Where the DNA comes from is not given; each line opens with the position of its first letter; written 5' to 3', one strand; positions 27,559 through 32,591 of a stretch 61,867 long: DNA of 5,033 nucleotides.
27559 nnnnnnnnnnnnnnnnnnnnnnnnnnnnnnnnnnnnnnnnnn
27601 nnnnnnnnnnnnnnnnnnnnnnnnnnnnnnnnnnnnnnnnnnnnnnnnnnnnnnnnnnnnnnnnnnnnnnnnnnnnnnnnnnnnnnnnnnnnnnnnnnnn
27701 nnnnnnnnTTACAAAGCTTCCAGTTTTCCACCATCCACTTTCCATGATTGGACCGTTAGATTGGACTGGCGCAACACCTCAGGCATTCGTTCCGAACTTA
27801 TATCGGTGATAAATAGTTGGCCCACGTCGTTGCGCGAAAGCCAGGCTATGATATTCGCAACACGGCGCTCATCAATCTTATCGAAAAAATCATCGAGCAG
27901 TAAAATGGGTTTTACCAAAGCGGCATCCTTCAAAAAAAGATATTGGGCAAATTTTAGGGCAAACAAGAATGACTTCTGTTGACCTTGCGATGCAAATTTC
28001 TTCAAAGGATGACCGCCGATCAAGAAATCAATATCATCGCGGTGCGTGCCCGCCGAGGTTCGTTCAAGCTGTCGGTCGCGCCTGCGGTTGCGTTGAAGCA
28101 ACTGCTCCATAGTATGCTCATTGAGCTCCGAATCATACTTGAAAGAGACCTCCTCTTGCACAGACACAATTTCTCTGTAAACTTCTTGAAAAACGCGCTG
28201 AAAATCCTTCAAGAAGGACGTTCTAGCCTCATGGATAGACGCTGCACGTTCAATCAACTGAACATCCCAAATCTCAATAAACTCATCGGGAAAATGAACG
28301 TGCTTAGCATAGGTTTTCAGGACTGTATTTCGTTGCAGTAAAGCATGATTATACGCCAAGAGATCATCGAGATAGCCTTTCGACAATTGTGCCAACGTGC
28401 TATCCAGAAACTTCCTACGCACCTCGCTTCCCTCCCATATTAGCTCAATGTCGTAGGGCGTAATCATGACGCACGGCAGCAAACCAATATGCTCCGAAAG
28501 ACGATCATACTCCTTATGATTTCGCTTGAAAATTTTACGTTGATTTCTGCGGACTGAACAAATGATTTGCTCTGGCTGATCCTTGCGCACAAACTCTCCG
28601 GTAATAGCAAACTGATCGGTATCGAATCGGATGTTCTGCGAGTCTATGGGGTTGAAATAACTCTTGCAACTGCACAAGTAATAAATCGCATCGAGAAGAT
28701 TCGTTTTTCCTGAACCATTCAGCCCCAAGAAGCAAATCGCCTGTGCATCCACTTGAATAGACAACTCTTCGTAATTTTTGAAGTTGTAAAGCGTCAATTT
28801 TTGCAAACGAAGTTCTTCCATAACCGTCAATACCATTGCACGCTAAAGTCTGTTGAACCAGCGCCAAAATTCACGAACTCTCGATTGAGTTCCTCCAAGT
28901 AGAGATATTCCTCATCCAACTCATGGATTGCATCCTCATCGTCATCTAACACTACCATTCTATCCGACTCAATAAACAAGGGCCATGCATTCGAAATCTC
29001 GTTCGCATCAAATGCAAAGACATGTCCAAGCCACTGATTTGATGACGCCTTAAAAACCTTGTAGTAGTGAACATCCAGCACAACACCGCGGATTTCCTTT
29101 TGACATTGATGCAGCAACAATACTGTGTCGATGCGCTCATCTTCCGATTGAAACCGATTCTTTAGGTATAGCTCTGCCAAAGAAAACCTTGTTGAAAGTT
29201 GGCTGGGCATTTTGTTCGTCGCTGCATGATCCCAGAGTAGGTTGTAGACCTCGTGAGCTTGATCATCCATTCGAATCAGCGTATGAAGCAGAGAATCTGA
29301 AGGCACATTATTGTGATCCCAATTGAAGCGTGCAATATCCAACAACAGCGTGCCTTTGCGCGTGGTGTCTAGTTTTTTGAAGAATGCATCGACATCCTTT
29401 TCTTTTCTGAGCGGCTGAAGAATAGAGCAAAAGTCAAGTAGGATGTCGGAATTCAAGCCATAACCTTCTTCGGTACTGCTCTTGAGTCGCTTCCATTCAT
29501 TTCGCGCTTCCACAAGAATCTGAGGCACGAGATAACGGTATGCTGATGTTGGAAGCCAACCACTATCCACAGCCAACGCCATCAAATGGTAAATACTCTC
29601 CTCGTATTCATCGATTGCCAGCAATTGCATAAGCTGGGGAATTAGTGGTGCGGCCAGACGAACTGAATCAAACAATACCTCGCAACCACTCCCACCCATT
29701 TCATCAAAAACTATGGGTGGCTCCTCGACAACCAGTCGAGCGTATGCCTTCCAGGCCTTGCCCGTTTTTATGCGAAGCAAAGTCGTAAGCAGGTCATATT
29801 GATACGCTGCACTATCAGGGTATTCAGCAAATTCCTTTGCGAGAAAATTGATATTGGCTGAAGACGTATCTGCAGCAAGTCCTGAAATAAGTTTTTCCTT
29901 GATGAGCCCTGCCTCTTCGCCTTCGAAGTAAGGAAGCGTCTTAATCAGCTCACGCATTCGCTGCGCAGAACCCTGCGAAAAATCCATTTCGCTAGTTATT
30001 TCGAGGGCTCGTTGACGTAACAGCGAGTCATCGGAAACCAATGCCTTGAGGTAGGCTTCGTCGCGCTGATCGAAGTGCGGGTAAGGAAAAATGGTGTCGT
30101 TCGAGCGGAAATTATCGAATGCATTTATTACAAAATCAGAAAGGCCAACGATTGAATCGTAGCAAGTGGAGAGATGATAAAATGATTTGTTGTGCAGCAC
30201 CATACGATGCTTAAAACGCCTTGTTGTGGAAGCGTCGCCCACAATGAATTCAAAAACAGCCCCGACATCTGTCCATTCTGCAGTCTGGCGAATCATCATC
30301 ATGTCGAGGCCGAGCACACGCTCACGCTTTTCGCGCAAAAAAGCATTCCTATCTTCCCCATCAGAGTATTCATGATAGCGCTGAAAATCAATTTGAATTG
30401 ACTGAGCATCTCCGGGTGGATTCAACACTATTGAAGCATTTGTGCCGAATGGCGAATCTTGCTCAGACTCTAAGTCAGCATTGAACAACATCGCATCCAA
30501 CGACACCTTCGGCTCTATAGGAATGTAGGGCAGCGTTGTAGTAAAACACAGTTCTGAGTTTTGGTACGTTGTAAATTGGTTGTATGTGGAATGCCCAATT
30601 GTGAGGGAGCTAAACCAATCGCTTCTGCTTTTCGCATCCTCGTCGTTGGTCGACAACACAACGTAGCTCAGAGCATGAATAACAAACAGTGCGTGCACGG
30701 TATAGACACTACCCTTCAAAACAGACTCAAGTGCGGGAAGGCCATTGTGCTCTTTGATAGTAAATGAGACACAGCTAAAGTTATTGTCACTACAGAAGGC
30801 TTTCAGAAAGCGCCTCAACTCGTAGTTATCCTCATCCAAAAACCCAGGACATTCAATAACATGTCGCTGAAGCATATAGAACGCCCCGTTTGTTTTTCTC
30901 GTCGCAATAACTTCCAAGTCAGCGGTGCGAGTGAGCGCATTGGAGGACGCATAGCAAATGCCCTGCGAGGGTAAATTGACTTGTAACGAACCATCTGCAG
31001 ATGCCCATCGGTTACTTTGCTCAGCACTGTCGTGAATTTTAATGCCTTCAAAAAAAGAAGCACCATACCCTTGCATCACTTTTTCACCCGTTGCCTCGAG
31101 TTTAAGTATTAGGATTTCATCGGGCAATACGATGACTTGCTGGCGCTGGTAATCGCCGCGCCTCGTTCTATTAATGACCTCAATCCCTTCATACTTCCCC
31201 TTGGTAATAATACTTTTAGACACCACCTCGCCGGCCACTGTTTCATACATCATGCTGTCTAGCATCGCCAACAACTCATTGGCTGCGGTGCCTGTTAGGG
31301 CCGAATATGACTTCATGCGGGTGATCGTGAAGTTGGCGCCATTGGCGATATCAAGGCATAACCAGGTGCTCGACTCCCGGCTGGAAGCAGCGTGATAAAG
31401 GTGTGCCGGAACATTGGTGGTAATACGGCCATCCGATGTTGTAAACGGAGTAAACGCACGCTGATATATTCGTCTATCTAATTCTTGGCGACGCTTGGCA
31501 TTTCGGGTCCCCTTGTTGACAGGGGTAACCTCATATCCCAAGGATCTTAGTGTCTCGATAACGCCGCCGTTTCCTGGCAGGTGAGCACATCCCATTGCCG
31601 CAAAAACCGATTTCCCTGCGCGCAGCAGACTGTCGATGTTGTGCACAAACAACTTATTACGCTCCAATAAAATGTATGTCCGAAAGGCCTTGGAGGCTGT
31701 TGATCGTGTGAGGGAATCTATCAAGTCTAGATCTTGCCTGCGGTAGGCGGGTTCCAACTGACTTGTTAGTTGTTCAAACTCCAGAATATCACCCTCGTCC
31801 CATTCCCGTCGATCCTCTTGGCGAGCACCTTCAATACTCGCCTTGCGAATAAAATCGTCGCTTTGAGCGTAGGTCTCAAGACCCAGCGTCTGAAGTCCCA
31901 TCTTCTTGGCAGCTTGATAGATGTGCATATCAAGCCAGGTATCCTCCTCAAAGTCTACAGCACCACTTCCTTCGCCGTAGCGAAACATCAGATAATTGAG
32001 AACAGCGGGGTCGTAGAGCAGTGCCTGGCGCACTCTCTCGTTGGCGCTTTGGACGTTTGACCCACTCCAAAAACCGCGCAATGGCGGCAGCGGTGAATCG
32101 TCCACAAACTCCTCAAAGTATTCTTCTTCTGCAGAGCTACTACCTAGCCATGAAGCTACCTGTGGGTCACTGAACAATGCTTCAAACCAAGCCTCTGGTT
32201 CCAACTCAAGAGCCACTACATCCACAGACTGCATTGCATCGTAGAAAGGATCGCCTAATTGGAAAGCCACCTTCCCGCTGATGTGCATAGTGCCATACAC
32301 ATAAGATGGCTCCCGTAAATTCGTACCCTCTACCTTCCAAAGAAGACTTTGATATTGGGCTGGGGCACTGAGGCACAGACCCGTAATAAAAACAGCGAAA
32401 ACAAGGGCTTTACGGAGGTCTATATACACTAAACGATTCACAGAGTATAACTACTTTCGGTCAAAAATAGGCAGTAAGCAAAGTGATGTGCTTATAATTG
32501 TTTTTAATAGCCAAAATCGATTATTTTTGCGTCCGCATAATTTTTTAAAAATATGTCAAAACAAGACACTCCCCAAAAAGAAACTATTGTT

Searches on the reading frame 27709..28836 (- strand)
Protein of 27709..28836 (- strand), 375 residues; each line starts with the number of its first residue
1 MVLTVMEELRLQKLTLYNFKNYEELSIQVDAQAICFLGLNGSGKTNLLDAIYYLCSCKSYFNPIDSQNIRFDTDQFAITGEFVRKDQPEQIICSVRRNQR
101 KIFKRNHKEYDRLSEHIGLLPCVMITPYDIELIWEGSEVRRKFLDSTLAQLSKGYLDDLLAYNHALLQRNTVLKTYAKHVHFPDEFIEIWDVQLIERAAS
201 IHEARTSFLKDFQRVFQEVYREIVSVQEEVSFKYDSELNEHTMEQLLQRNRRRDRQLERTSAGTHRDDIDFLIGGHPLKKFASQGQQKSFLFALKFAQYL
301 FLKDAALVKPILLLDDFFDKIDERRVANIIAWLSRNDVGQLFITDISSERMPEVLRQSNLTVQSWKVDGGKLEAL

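Call 19: search_protein_families(library=pfam, proteins=[window:27709-28836:-], max_evalue=0.00001)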
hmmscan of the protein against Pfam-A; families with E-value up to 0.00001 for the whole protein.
window:27709-28836:- (375 aa): 5 families
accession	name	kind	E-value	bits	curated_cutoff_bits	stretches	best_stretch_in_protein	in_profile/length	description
PF02463.25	SMC_N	-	3.1e-16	59.9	40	1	11-360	2-211/220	RecF/RecN/SMC N terminal domain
PF13175.12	AAA_15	-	7.2e-12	46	32.1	1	11-194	3-150/374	AAA ATPase domain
PF13476.12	AAA_23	-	2.6e-10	41.7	27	1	13-148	1-106/201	AAA domain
PF13304.12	AAA_21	-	2.9e-07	31.3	27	0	35-81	3-35/304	AAA domain, putative AbiEii toxin, Type IV TA system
PF13555.12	AAA_29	-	3.1e-07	30.5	27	1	11-62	1-55/61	P-loop containing region of AAA domain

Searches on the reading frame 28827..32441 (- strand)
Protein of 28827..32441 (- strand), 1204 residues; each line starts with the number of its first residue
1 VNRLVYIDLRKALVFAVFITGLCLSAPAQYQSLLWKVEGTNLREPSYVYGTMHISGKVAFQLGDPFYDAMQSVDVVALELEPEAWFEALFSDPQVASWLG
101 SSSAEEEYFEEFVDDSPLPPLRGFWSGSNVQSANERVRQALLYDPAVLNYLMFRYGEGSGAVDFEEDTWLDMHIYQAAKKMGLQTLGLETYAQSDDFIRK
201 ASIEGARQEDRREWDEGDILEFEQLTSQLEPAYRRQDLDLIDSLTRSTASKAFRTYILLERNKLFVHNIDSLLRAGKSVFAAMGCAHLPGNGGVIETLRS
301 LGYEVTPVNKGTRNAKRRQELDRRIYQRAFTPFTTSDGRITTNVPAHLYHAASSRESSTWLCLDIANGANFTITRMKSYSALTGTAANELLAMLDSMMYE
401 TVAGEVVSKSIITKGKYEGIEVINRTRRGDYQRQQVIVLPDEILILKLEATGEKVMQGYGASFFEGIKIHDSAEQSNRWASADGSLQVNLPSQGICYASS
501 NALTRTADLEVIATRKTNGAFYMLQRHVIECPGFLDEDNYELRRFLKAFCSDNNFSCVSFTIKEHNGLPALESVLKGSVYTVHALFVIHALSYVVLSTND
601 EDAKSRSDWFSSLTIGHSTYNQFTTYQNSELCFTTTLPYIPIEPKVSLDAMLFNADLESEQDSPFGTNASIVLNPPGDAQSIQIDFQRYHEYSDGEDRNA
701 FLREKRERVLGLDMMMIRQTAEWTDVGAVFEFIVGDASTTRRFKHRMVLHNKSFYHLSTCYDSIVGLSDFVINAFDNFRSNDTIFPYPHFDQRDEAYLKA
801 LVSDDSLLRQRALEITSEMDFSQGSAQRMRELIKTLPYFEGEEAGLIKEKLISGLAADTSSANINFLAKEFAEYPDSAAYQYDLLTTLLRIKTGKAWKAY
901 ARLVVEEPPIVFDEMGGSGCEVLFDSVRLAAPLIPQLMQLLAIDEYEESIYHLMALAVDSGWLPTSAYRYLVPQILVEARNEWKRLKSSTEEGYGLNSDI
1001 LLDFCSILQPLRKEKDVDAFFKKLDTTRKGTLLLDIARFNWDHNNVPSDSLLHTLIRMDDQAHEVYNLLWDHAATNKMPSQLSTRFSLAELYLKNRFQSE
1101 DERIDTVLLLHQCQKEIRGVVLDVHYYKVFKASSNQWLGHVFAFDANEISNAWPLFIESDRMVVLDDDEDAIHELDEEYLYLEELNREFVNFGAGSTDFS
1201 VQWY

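Call 20: search_protein_families(library=pfam, proteins=[window:28827-32441:-], max_evalue=0.00001)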
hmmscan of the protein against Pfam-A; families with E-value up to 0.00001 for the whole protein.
window:28827-32441:- (1204 aa): 1 family
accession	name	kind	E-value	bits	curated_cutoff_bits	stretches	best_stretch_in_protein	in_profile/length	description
PF01963.22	TraB_PrgY_gumN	-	2.3e-30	106.8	26.8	1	33-307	1-263/263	TraB/PrgY/gumN family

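Call 48: search_protein_families(library=ncbifam, proteins=[window:28827-32441:-], max_evalue=0.00001)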
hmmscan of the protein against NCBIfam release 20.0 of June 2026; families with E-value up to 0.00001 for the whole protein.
window:28827-32441:- (1204 aa): 0 families
